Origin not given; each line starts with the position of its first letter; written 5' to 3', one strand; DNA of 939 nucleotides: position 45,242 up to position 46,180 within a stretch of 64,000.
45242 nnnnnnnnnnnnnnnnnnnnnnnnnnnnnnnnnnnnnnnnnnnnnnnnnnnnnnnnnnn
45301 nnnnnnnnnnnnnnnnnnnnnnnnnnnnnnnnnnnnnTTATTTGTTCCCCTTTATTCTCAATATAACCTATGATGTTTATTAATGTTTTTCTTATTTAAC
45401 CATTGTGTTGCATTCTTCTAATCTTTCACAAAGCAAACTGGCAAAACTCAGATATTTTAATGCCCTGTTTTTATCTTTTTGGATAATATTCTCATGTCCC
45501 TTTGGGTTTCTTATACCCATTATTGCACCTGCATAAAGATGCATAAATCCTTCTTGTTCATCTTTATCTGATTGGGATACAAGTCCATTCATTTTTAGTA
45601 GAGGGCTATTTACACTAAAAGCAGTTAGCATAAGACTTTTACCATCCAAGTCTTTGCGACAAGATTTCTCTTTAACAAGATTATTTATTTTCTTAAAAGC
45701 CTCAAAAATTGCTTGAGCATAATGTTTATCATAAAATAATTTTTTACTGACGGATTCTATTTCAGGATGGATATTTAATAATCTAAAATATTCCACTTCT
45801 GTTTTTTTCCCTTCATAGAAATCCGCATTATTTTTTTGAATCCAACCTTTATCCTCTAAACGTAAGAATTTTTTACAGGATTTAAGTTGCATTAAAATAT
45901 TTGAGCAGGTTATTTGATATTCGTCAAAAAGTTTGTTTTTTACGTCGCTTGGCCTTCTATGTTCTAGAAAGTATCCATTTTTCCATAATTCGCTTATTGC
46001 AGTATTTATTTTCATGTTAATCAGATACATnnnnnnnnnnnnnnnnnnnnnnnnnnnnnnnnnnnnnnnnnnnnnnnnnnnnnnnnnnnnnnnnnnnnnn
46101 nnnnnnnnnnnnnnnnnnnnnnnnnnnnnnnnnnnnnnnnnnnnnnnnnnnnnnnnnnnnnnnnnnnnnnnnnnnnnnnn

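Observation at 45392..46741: Three co-oriented small unknown genes, two of them paralogs, attached to the R-M operon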

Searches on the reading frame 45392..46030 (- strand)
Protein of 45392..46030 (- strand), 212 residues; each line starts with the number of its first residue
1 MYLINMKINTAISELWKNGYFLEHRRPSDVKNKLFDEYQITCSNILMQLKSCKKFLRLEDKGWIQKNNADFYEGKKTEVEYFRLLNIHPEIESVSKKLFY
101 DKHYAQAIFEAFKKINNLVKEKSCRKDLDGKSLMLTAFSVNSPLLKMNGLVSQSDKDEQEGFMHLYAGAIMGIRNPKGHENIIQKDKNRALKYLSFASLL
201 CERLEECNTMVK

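Call 4: search_protein_families(library=pfam, proteins=[window:45392-46030:-], max_evalue=1)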
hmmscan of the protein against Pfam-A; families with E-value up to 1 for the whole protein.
window:45392-46030:- (212 aa): 4 families
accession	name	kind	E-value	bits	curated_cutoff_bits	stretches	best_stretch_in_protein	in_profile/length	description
PF09509.15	Hypoth_Ymh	-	4.6e-34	117.3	25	1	86-204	2-119/119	Protein of unknown function (Hypoth_ymh)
PF13707.11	RloB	-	0.045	14.4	31.5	1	72-115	5-55/195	RloB-like protein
PF24944.1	DUF7758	-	0.1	13.3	27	1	90-128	46-84/126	Domain of unknown function (DUF7758)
PF15805.10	SCNM1_acidic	-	0.18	11.9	27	1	51-68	7-24/47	Acidic C-terminal region of sodium channel modifier 1 SCNM1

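Call 8: search_protein_families(library=ncbifam, proteins=[window:45392-46030:-], max_evalue=1)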
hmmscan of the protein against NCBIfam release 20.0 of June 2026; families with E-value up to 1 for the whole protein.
window:45392-46030:- (212 aa): 1 family
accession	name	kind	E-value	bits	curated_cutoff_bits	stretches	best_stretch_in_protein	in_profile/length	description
TIGR02391.1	hypoth_ymh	hypoth_equivalog_domain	2.2e-23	82.7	39.45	1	87-208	1-124/125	TIGR02391 family protein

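Call 9: search_protein_families(library=padloc, proteins=[window:45392-46030:-], max_evalue=1)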
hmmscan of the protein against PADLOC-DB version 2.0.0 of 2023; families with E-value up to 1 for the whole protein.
window:45392-46030:- (212 aa): 3 families
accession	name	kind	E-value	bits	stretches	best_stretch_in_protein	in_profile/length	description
PDLC02412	Aga_HEPN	-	2.8e-13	47.7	1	82-208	249-380/382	Class II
PDLC03987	PD-Lambda-3_B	-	3e-13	47.7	1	87-208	142-264/270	-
PDLC03988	PD-Lambda-3_B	-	4.3e-06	24.3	1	87-163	142-217/222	-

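Call 37: find_homologous_proteins(query=window:45395-46015:-, max_evalue=0.001)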
Query seq(207 aa) (207 aa): 184 proteins with E <= 0.001 among 291 candidates; the best 120 are listed.
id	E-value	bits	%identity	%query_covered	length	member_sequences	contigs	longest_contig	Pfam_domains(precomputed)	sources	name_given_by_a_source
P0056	5.7e-134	462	100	100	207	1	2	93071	PF09509.16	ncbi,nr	ncbi:TIGR02391 family protein [archaeon]|nr:TIGR02391 family protein [Nanoarchaeota archaeon] MCG272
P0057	3.0e-113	395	85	100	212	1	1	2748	PF09509.16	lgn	-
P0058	1.6e-110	386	83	98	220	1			PF09509.16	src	-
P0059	5.2e-109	381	80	100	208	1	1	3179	PF09509.16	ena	-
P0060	1.5e-106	373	82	98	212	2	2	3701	PF09509.16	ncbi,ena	-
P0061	7.5e-98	344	78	98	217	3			PF09509.16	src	-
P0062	1.7e-94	333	74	98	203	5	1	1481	PF09509.16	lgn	-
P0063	2.3e-93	330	73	98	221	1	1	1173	PF09509.16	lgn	-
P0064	4.7e-92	325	72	98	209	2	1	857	PF09509.16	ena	-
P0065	1.9e-86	307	69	98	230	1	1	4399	PF09509.16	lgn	-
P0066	6.7e-85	302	69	98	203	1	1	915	PF09509.16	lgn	-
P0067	8.5e-83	295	65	98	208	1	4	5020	PF09509.16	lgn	-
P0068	1.2e-76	275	64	99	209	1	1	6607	PF09509.16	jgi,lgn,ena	-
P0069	3.0e-76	274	61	98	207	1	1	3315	PF09509.16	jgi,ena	-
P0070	4.0e-76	273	64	98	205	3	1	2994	PF09509.16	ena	-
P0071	2.5e-75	271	62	98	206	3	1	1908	PF09509.16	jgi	jgi:uncharacterized protein (TIGR02391 family)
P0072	2.9e-75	271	63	98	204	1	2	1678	PF09509.16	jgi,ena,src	-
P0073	9.6e-74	266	64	95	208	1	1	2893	PF09509.16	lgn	-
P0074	1.9e-72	261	63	98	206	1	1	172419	PF09509.16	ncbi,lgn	-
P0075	3.8e-72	260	60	98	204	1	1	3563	PF09509.16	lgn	-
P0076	4.9e-72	260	61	98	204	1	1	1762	PF09509.16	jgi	jgi:uncharacterized protein (TIGR02391 family)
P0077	1.1e-70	256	61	97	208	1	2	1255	PF09509.16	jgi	jgi:uncharacterized protein (TIGR02391 family)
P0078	2.7e-68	248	60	98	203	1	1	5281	PF09509.16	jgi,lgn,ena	-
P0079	6.4e-68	247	59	98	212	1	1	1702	PF09509.16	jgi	jgi:uncharacterized protein (TIGR02391 family)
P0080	9.5e-66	239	55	98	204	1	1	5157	PF09509.16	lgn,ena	-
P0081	5.9e-64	234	57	98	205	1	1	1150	PF09509.16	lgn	-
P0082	1.7e-61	226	63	83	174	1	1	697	PF09509.16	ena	-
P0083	8.5e-61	223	50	99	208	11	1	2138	PF09509.16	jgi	-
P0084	2.9e-60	222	53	97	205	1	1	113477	PF09509.16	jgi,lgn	jgi:uncharacterized protein (TIGR02391 family)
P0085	2.8e-59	218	52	99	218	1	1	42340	PF09509.16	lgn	-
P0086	3.1e-58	215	50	98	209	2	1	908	PF09509.16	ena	-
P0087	9.7e-58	213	56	87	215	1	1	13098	PF09509.16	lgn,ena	-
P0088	1.5e-57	213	53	97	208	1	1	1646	PF09509.16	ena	-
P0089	3.7e-57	211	75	63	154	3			PF09509.16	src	-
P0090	3.9e-57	211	49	98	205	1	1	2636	PF09509.16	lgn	-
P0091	4.9e-56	208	51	98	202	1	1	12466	PF09509.16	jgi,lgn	-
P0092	1.7e-53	200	66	64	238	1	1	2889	PF09509.16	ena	-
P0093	1.7e-52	196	47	98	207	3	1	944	PF09509.16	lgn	-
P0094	3.5e-52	195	52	97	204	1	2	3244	PF09509.16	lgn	-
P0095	8.5e-51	191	59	78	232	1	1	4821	PF09509.16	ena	-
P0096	6.6e-48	181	47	94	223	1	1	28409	PF09509.16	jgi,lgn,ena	-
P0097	9.9e-47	177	45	94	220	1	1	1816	PF09509.16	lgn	-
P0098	7.4e-46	175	52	88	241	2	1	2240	PF09509.16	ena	-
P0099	5.3e-44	169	65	60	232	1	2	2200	PF09509.16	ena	-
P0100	8.0e-44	168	56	77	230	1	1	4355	PF09509.16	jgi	jgi:uncharacterized protein (TIGR02391 family)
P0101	4.6e-43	165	46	94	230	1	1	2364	PF09509.16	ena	-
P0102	1.3e-42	164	67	59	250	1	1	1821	PF09509.16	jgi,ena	-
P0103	3.0e-42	163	56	67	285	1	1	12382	PF09509.16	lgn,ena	-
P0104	1.4e-41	161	46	95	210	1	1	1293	PF09509.16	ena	-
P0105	3.3e-41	159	45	98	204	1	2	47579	PF09509.16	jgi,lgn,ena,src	-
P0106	1.4e-40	157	56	63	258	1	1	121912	PF09509.16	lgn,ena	-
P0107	2.6e-40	156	41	98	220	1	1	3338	PF09509.16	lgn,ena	-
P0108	5.2e-40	156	58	64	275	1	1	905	PF09509.16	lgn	-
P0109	7.7e-40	155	44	98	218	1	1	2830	PF09509.16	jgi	jgi:uncharacterized protein (TIGR02391 family)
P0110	1.4e-39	154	66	53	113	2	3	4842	PF09509.16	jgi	-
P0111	2.8e-39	153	61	60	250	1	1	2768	PF09509.16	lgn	-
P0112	3.0e-39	153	41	100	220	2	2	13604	PF09509.16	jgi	jgi:uncharacterized protein (TIGR02391 family)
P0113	4.4e-39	152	44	94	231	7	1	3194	PF09509.16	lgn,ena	-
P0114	4.5e-39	152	55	65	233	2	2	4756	PF09509.16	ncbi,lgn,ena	-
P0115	6.6e-39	152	60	64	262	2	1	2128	PF09509.16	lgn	-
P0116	9.4e-39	151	61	60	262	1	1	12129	PF09509.16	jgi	jgi:uncharacterized protein (TIGR02391 family)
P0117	1.0e-38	151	57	64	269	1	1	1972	PF09509.16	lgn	-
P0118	1.1e-38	151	56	61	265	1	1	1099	PF09509.16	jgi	-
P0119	1.8e-38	151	57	65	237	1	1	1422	PF09509.16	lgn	-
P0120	2.7e-38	150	40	98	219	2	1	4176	PF09509.16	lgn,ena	-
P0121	3.1e-38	150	57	62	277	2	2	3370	PF09509.16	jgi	jgi:uncharacterized protein (TIGR02391 family)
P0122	6.1e-38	149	46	93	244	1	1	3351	PF09509.16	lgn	-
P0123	9.7e-38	148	56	64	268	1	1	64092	PF09509.16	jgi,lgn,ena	-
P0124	1.0e-37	148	62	58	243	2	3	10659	PF09509.16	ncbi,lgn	-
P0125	1.2e-37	148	53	64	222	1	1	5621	PF09509.16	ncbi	-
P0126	1.5e-37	147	58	63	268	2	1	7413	PF09509.16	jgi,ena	-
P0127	1.7e-37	147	55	61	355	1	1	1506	PF09509.16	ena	-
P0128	3.2e-37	146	44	95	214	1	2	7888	PF09509.16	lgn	-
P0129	3.2e-37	146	53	69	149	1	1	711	PF09509.16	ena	-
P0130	3.5e-37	146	57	59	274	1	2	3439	PF09509.16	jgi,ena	-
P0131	9.7e-37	145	58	59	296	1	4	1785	PF09509.16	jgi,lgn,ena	-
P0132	1.1e-36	145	40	94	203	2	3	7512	PF09509.16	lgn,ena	-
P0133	1.1e-36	145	53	66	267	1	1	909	PF09509.16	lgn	-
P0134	1.1e-36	145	58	58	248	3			PF09509.16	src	-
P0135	1.2e-36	144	41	95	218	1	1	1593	PF09509.16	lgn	-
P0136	2.3e-36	144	53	64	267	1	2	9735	PF09509.16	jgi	-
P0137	3.6e-36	143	55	62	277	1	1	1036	PF09509.16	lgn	-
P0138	4.3e-36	143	58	61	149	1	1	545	PF09509.16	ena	-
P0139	4.7e-36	143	61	59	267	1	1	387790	PF09509.16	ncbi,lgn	-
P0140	5.0e-36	142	57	61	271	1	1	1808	PF09509.16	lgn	-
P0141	7.2e-36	142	58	64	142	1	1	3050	PF09509.16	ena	-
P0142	8.4e-36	142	53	65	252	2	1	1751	PF09509.16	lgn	-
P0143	9.6e-36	142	53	71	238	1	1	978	PF09509.16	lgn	-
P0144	1.2e-35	141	55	61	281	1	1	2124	PF09509.16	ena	-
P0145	1.4e-35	141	58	60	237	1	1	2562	PF09509.16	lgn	-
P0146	1.5e-35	141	52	66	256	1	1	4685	PF09509.16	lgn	-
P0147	2.2e-35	140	54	64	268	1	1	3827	PF09509.16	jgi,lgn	jgi:uncharacterized protein (TIGR02391 family)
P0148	2.5e-35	140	54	62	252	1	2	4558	PF09509.16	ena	-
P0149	2.6e-35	140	55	64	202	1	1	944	PF09509.16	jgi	jgi:uncharacterized protein (TIGR02391 family)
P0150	2.7e-35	140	57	59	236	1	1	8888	PF09509.16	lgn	-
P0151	4.8e-35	139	57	64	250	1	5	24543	PF09509.16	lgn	-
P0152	9.9e-35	138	56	60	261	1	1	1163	PF09509.16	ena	-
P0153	1.0e-34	138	53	61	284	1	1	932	PF09509.16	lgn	-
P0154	1.6e-34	138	54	62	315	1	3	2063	PF09509.16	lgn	-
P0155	2.5e-34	137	55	59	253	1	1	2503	PF09509.16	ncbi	ncbi:MAG TPA: TIGR02391 family protein [Candidatus Methanoperedens sp.]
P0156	2.7e-34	137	54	63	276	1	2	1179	PF09509.16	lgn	-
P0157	3.1e-34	137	56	59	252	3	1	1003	PF09509.16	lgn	-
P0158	3.5e-34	136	55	60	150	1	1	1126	PF09509.16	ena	-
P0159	4.4e-34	136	55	60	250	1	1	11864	PF09509.16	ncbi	-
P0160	5.3e-34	136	58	64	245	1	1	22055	PF09509.16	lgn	-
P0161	5.9e-34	136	59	58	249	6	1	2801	PF09509.16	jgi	-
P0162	6.0e-34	136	53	65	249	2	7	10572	PF09509.16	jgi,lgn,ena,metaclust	metaclust:\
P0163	6.1e-34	136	55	61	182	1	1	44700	PF09509.16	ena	-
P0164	7.1e-34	135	51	66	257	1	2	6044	PF09509.16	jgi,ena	jgi:uncharacterized protein (TIGR02391 family)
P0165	7.9e-34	135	50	66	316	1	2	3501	PF09509.16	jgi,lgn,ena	-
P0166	1.0e-33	135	51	64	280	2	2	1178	PF09509.16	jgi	-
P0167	1.1e-33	135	51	62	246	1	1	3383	PF09509.16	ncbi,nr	ncbi:MAG: TIGR02391 family protein [Dehalococcoidales bacterium]|nr:TIGR02391 family protein [Dehalo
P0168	1.5e-33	134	55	64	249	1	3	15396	PF09509.16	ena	-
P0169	1.5e-33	134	54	62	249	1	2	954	PF09509.16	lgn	-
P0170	1.7e-33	134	53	63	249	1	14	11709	PF09509.16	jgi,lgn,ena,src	-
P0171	2.1e-33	134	61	56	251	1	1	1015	PF09509.16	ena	-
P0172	2.6e-33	134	56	58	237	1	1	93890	PF09509.16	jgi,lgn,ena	-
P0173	2.8e-33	134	57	64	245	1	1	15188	PF09509.16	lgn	-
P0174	4.8e-33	133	52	66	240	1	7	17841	PF09509.16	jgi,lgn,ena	-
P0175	5.0e-33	133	57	58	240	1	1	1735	PF09509.16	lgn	-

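Call 57: predict_structure(alignment_id=A3)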
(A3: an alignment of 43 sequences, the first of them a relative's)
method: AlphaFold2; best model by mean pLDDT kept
length: 207 residues; sequences in the alignment: 43
mean_pLDDT: 90.8   pTM: 0.69
mean pLDDT of the five models: 90.8, 90.7, 90.4, 89.3, 87.9
residues with pLDDT >= 90: 165; 70-90: 22; 50-70: 20; < 50: 0
segments of 3 or more residues with pLDDT < 50: none
pLDDT, mean of each block of 10 residues (from residue 1): 92 92 96 93 94 95 67 79 97 91 95 97 97 97 95 98 90 65 94 97 84
secondary structure, 60 per line:
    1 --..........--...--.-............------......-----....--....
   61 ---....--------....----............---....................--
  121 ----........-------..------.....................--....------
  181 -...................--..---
elements in order: H3-12 H22-33 H40-45 E51-54 E57-60 H64-67 H76-79 H84-95 H99-118 H125-132 H148-168 H171-174 H182-200

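Call 68: fold_search(model_id=the predicted structure, library=pdb)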
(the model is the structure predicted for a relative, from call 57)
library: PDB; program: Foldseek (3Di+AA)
matches with E <= 10: 274; with E <= 0.001: 0
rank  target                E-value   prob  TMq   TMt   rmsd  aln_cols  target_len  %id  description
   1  6wfq_C                1.1e-01  0.35  0.22  0.20  13.9       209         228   13  NanR dimer-DNA hetero-complex (released 2021-03-10)
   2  3s7j                  2.8e-01  0.06  0.14  0.08  20.1       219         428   16  Structural Basis of Substrate Methylation and Inhibition of SMYD2 (released 2011-08-10)
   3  5zux_MODEL_1_A        3.5e-01  0.96  0.27  0.52   3.9        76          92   12  Solution Structure of the DNA complex of the C-terminal Domain of Rok (released 2018-10-17)
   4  6za7_D                4.1e-01  0.16  0.22  0.20  17.1       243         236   12  Structure of the apo transcriptional repressor Atu1419 (VanR) from agrobacterium fabrum (released 2020-12-02)
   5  1h9t_A                5.0e-01  0.15  0.24  0.22  18.8       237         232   12  FADR, FATTY ACID RESPONSIVE TRANSCRIPTION FACTOR FROM E. COLI IN COMPLEX WITH FADB OPERATOR (released 2001-04-04)
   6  5x12                  5.3e-01  0.20  0.24  0.27  20.1       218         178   14  Crystal structure of Bacillus subtilis PadR (released 2017-11-22)
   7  3s7b                  5.3e-01  0.08  0.15  0.08  18.5       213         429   13  Structural Basis of Substrate Methylation and Inhibition of SMYD2 (released 2011-08-10)
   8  6z74_C                5.9e-01  0.13  0.22  0.20  17.1       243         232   13  Structure of the transcriptional repressor Atu1419 (VanR) in complex with a fortuitous citrate from agrobacterium fabr (released 2020-12-02)
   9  6za7_B                5.9e-01  0.13  0.22  0.20  17.2       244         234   14  Structure of the apo transcriptional repressor Atu1419 (VanR) from agrobacterium fabrum (released 2020-12-02)
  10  2ntx_A                6.2e-01  0.06  0.16  0.12  18.5       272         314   11  Prone8 (released 2007-01-23)
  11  8iue_P                6.6e-01  0.20  0.24  0.17  18.1       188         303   11  RNA polymerase III pre-initiation complex melting complex 1 (released 2023-05-24)
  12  6z74_A                7.3e-01  0.09  0.21  0.19  18.0       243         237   14  Structure of the transcriptional repressor Atu1419 (VanR) in complex with a fortuitous citrate from agrobacterium fabr (released 2020-12-02)
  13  7vwv_A                7.7e-01  0.97  0.25  0.63   2.8        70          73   18  The crystal structure of African swine fever virus I73R (released 2022-11-16)
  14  2g9w_A                8.1e-01  0.84  0.27  0.44   6.0        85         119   12  Crystal Structure of Rv1846c, a Putative Transcriptional Regulatory Protein of Mycobacterium Tuberculosis (released 2007-03-13)
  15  6z74_B                9.0e-01  0.10  0.22  0.19  17.0       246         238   12  Structure of the transcriptional repressor Atu1419 (VanR) in complex with a fortuitous citrate from agrobacterium fabr (released 2020-12-02)
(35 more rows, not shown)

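Call 75: search_protein_families(library=phrogs, proteins=[window:45392-46015:-], max_evalue=0.01)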
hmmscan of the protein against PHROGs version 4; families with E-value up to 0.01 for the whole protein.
window:45392-46015:- (207 aa): 1 family
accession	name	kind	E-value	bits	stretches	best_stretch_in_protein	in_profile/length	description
phrog_6297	-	unknown function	4.8e-11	43.3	1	51-205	102-264/268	-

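Call 81: find_encoding_contigs(protein=P0074, flank=6000, max_places=1)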
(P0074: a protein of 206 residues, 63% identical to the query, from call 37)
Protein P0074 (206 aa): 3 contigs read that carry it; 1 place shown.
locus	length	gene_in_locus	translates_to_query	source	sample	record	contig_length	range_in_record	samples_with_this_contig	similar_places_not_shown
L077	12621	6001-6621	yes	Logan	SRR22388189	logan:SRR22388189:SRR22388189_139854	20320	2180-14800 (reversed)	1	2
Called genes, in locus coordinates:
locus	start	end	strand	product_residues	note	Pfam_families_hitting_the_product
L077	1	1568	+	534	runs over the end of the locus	PF04055:Radical_SAM (weak)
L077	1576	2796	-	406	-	PF00009:GTP_EFTU, PF03144:GTP_EFTU_D2, PF09173:eIF2_C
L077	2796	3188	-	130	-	PF01092:Ribosomal_S6e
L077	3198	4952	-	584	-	PF00009:GTP_EFTU, PF01926:MMR_HSR1, PF03029:ATP_bind_1 (weak), PF03144:GTP_EFTU_D2 (faint), PF11987:IF-2, PF14578:GTP_EFTU_D4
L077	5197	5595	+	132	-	-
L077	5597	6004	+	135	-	-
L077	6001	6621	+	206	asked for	PF09509:Hypoth_Ymh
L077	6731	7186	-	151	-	PF00334:NDK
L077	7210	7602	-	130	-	PF01246:Ribosomal_L24e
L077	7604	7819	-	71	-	PF01200:Ribosomal_S28e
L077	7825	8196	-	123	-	PF01248:Ribosomal_L7Ae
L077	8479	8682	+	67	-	PF04410:Gar1 (weak)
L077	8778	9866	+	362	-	PF08271:Zn_Ribbon_TF, PF00382:TFIIB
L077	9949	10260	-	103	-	-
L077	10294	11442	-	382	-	PF02005:TRM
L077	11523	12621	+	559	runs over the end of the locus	PF04471:Mrr_cat (weak)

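Call 82: find_encoding_contigs(protein=P0084, flank=6000, max_places=1)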
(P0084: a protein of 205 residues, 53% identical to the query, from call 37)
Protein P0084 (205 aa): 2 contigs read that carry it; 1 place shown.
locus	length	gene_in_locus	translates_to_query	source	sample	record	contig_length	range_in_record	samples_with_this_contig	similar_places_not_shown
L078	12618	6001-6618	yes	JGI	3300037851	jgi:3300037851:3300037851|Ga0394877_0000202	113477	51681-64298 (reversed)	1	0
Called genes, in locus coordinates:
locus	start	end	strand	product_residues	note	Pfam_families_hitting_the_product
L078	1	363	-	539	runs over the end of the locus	PF06418:CTP_synth_N, PF00117:GATase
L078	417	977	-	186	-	PF02163:Peptidase_M50 (faint)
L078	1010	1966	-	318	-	-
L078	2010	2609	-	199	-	-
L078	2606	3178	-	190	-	-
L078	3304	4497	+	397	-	PF04851:ResIII (weak), PF00270:DEAD, PF00271:Helicase_C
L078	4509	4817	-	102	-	PF01741:MscL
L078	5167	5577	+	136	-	-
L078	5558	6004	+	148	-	-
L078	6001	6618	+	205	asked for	PF09509:Hypoth_Ymh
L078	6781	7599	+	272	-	PF01555:N6_N4_Mtase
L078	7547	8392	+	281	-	PF15515:MvaI_BcnI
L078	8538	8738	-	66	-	-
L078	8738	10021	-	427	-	PF00589:Phage_integrase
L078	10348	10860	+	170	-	-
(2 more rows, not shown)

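Call 83: find_encoding_contigs(protein=P0105, flank=6000, max_places=1)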
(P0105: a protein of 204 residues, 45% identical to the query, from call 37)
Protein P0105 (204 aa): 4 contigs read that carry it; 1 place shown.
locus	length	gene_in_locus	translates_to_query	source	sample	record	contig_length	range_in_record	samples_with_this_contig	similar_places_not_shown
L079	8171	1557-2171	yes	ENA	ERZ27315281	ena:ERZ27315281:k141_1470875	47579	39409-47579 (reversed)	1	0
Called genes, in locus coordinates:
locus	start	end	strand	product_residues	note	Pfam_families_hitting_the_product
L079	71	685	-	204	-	PF03358:FMN_red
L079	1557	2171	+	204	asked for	PF09509:Hypoth_Ymh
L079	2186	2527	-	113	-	-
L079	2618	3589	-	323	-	PF00633:HHH (faint), PF12826:HHH_2 (faint), PF14520:HHH_5, PF00154:RecA_N, PF08423:Rad51, PF13481:AAA_25, PF06745:ATPase (weak)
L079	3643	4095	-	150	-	-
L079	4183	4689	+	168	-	-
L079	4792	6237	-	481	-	PF01336:tRNA_anti-codon (faint), PF00149:Metallophos, PF04042:DNA_pol_E_B, PF12850:Metallophos_2 (faint)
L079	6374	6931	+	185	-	-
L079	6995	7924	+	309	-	PF02729:OTCace_N, PF00185:OTCace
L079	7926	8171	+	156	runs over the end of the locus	PF01948:PyrI, PF02748:PyrI_C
